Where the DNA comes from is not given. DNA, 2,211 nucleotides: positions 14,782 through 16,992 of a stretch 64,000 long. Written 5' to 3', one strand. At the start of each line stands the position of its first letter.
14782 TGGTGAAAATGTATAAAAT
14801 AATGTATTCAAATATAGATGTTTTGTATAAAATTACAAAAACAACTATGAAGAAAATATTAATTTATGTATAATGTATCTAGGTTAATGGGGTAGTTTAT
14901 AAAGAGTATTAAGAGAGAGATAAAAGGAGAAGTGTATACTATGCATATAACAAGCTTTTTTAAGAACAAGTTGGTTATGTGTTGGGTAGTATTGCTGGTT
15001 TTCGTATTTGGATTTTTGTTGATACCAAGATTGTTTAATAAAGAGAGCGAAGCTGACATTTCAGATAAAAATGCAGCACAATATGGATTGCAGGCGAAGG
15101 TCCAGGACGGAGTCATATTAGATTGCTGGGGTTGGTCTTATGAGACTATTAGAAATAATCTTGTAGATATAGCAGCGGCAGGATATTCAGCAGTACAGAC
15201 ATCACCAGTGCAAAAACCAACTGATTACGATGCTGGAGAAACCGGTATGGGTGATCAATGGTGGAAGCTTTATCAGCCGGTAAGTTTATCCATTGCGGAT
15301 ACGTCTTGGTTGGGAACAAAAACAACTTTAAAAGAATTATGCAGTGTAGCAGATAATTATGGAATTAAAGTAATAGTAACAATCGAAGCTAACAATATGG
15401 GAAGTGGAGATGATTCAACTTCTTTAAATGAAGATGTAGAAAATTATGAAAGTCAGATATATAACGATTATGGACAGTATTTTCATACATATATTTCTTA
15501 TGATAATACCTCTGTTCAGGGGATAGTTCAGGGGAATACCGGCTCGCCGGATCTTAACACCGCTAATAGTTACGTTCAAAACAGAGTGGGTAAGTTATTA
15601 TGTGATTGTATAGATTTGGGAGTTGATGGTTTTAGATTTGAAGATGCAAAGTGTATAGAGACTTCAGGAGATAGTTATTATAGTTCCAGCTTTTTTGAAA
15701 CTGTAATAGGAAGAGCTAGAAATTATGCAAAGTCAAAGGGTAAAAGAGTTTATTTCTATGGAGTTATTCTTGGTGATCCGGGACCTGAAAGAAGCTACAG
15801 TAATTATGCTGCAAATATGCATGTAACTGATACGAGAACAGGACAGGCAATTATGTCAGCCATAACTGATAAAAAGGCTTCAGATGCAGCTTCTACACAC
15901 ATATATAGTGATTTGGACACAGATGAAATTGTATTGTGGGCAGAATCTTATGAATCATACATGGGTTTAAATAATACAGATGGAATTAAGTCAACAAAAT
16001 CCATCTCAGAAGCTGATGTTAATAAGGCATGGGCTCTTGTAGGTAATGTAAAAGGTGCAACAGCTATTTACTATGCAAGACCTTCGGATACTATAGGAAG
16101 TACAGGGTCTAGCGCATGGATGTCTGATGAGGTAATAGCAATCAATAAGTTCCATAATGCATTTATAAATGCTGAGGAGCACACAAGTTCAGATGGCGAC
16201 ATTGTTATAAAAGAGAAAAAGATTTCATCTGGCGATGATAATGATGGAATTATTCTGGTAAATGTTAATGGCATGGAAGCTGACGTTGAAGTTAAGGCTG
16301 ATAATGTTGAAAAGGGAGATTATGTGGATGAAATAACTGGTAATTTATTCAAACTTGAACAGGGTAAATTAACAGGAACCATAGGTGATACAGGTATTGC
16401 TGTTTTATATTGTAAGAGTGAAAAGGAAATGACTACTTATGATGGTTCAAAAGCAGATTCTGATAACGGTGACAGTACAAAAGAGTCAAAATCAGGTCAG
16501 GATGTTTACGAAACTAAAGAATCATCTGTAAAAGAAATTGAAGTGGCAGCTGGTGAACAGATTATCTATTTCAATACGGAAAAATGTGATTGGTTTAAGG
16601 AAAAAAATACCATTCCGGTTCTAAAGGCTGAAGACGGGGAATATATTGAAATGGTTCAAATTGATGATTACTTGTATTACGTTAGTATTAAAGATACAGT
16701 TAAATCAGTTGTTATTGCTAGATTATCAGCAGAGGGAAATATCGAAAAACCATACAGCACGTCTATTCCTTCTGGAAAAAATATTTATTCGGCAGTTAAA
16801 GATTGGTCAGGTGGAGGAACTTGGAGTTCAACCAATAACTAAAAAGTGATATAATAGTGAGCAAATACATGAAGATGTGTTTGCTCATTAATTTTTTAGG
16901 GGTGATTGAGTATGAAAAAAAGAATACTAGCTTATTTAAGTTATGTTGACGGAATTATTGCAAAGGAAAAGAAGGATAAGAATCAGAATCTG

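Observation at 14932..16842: Pseudo-amylase: membrane-anchored GH13 with all catalytic residues replaced but an intact ORF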

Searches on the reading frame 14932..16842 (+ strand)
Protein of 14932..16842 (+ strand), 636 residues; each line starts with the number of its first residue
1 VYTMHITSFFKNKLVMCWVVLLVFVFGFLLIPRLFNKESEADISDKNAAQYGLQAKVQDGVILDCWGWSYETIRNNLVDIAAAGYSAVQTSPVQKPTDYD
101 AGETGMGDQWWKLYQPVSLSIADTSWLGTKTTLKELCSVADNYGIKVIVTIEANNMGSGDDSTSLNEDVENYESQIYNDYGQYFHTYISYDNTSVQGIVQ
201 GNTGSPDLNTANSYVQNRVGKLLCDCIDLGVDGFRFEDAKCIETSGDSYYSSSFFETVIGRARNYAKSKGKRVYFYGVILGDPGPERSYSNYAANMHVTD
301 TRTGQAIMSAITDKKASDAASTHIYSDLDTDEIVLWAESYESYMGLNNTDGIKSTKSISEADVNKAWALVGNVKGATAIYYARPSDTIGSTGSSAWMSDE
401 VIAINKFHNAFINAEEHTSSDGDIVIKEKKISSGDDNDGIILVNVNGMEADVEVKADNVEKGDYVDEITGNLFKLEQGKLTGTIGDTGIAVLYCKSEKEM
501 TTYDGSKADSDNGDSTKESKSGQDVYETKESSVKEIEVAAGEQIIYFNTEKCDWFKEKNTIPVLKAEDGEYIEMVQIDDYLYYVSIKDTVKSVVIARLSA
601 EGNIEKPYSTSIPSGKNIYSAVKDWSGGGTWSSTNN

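Call 3: search_protein_families(library=pfam, proteins=[window:14932-16842:+], max_evalue=1)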
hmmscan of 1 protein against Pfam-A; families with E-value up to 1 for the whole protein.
window:14932-16842:+ (636 aa): 1 family
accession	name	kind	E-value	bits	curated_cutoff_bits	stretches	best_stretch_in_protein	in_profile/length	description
PF00128.31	Alpha-amylase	-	0.0015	18.3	22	1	127-243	63-194/446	Alpha amylase, catalytic domain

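Call 4: search_protein_families(library=ncbifam, proteins=[window:14932-16842:+], max_evalue=1)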
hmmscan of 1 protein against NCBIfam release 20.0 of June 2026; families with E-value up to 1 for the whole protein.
window:14932-16842:+ (636 aa): 3 families
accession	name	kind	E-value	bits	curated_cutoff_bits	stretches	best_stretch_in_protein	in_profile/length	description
NF006970.0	PRK09441.1-3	equivalog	1.9e-10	40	516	1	28-244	18-236/466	alpha-amylase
NF041090.1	Cyc-maltodext_AglB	equivalog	2e-05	23.6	540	1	127-239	108-208/470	cyclomaltodextrinase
TIGR02456.1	treS_nterm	equivalog_domain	0.018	13.6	678.35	1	205-237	165-197/539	maltose alpha-D-glucosyltransferase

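Call 5: search_solved_structures(query=window:14932-16842:+, max_evalue=0.01, show_alignments=3)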
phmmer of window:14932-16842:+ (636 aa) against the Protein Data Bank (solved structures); distinct sequences matched with E-value up to 0.01: 49.
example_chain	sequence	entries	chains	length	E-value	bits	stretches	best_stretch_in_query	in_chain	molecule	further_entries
3dc0_A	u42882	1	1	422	8.8e-53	182.9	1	57-493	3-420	alpha-amylase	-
9qf9_A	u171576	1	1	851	4.6e-52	180.5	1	47-495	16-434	Ruminococcus bromii Amy16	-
1bag_A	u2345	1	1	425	7.4e-52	179.8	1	56-493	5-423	ALPHA-1,4-GLUCAN-4-GLUCANOHYDROLASE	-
1ua7_A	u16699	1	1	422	1.1e-51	179.2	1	57-493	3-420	Alpha-amylase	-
8cqf_A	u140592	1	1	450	7.7e-12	47.7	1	67-245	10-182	Alpha-amylase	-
8cqg_A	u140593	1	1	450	7.8e-12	47.6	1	67-245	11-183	Alpha-amylase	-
1g94_A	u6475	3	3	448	1e-11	47.2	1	67-245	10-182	ALPHA-AMYLASE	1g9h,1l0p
1aqh_A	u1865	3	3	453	1.1e-11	47.2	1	67-245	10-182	ALPHA-AMYLASE | PROTEIN (ALPHA-AMYLASE)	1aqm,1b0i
1jd9_A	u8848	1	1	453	1.1e-11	47.2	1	67-245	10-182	ALPHA-AMYLASE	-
1jd7_A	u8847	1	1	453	1.1e-11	47.2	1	67-245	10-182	ALPHA-AMYLASE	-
1kxh_A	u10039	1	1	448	2e-11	46.3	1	67-245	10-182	alpha-amylase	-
8or6_A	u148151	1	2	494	1e-09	40.6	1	64-303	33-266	Alpha-amylase A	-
8orp_A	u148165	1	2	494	1e-09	40.6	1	64-303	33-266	Alpha-amylase A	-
1viw_A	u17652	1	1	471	1.4e-09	40.2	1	66-294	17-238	ALPHA-AMYLASE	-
1clv_A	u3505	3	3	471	3.4e-09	38.9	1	66-293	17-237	PROTEIN (ALPHA-AMYLASE) | ALPHA-AMYLASE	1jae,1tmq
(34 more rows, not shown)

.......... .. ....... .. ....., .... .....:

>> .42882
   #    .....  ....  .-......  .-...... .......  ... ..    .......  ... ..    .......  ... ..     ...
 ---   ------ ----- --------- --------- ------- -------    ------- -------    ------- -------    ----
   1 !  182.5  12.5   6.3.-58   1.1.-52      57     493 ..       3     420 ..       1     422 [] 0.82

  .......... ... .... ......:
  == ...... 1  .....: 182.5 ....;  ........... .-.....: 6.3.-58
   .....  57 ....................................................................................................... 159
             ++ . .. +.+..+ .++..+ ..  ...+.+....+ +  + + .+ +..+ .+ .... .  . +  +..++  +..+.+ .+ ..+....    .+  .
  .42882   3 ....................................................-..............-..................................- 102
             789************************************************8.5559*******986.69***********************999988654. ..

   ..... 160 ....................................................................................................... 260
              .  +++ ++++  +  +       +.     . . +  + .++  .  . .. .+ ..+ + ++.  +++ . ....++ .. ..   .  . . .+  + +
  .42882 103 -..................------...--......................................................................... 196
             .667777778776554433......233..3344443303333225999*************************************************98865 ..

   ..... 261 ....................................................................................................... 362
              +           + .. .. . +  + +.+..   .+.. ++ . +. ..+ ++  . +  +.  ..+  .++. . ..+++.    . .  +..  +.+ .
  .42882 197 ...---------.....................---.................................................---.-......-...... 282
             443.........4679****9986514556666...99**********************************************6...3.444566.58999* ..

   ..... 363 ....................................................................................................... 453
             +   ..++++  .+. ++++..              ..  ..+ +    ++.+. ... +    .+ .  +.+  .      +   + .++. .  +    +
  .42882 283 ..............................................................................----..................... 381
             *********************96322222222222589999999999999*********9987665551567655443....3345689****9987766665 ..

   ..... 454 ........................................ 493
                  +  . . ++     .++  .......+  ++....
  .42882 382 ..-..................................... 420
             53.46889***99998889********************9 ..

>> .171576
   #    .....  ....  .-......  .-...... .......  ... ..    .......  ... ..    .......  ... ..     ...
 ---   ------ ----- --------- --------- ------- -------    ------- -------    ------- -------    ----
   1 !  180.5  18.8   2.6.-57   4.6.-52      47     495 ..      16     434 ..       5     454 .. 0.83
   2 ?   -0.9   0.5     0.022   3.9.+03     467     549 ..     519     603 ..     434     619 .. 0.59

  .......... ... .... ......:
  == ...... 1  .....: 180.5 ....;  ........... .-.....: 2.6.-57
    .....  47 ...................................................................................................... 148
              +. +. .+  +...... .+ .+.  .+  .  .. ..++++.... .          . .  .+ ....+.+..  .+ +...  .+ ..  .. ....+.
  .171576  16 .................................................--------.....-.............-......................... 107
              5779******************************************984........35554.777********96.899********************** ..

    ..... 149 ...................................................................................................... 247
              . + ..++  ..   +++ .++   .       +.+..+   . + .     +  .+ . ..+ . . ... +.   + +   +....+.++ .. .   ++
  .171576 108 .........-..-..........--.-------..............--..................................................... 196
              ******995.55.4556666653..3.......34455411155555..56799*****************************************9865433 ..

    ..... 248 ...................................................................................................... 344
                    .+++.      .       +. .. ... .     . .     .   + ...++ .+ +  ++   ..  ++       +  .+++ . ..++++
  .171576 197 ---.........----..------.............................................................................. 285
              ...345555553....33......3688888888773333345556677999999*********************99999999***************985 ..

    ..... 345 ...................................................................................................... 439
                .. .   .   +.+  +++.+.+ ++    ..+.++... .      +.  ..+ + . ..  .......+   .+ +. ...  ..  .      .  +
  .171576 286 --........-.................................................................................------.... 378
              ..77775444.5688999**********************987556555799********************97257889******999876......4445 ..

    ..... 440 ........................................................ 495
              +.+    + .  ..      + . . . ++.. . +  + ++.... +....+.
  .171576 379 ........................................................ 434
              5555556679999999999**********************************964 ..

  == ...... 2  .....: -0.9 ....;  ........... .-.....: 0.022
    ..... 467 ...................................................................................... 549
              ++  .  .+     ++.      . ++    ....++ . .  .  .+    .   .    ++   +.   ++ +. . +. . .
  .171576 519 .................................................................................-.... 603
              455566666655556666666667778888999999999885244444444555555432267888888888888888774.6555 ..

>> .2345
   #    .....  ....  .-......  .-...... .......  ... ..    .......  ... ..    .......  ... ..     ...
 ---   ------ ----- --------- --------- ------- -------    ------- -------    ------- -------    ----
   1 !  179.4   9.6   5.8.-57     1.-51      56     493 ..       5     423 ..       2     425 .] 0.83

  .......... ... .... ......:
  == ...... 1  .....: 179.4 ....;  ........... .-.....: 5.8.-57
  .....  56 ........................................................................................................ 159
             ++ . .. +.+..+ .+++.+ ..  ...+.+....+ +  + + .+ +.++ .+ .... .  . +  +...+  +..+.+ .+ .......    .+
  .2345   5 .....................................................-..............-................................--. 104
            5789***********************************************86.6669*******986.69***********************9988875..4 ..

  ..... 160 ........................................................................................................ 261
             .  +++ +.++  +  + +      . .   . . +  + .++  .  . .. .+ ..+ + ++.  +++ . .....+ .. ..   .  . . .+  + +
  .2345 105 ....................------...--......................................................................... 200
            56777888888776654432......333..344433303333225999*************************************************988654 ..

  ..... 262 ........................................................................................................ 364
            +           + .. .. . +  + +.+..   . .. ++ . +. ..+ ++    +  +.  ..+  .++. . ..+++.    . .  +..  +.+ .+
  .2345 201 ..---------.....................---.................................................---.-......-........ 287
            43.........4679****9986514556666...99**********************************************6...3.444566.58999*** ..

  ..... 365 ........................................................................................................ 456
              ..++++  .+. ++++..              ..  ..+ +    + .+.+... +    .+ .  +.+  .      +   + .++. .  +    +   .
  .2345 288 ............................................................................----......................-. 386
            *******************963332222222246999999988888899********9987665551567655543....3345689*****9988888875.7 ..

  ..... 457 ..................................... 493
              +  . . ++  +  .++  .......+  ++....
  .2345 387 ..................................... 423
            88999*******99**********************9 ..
